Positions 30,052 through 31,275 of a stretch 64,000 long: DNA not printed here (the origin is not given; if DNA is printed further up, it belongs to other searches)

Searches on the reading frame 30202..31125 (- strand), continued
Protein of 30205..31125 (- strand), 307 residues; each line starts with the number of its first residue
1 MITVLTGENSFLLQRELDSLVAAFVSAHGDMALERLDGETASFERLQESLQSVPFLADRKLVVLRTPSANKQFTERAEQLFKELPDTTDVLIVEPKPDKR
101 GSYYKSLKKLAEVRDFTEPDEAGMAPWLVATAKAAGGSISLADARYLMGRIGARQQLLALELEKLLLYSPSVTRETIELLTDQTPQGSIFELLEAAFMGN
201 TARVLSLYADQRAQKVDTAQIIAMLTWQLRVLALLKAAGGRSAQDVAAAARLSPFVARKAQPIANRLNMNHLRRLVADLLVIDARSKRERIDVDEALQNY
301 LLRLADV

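Call 76: find_encoding_contigs(protein=P0241, flank=5000, max_places=10)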
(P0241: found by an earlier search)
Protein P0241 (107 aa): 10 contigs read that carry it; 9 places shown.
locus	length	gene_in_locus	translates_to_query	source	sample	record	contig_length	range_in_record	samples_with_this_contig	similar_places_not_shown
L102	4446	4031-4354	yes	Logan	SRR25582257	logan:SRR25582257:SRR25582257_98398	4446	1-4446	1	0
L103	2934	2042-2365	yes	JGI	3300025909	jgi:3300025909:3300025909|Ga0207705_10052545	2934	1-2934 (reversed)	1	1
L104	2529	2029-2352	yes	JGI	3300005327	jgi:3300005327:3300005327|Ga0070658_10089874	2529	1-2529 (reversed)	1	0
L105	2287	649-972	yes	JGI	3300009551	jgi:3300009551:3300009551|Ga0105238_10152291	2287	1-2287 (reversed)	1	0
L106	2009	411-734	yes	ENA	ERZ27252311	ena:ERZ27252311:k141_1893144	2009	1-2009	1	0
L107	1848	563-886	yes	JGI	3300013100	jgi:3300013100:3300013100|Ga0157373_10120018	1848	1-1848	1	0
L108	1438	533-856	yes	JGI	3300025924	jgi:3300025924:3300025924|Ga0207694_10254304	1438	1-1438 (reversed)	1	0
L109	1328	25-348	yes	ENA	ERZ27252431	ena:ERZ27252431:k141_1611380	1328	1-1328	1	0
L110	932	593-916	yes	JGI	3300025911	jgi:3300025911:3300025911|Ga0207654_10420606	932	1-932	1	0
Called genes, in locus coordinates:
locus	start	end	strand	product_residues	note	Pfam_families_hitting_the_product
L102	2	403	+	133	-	?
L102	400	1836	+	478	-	PF00006:ATP-synt_ab, PF00306:ATP-synt_ab_C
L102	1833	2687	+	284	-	PF00231:ATP-synt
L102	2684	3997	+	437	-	PF00006:ATP-synt_ab, PF22919:ATP-synt_VA_C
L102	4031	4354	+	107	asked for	PF02823:ATP-synt_DE_N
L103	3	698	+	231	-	?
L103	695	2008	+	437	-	PF00006:ATP-synt_ab, PF22919:ATP-synt_VA_C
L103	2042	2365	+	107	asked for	PF02823:ATP-synt_DE_N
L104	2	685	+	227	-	?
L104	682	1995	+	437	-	PF00006:ATP-synt_ab, PF22919:ATP-synt_VA_C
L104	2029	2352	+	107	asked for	PF02823:ATP-synt_DE_N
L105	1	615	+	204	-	?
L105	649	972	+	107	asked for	PF02823:ATP-synt_DE_N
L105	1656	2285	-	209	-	?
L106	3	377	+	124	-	?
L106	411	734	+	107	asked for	PF02823:ATP-synt_DE_N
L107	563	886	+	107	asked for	PF02823:ATP-synt_DE_N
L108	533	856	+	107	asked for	PF02823:ATP-synt_DE_N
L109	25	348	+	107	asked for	PF02823:ATP-synt_DE_N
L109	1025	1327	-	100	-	?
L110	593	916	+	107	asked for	PF02823:ATP-synt_DE_N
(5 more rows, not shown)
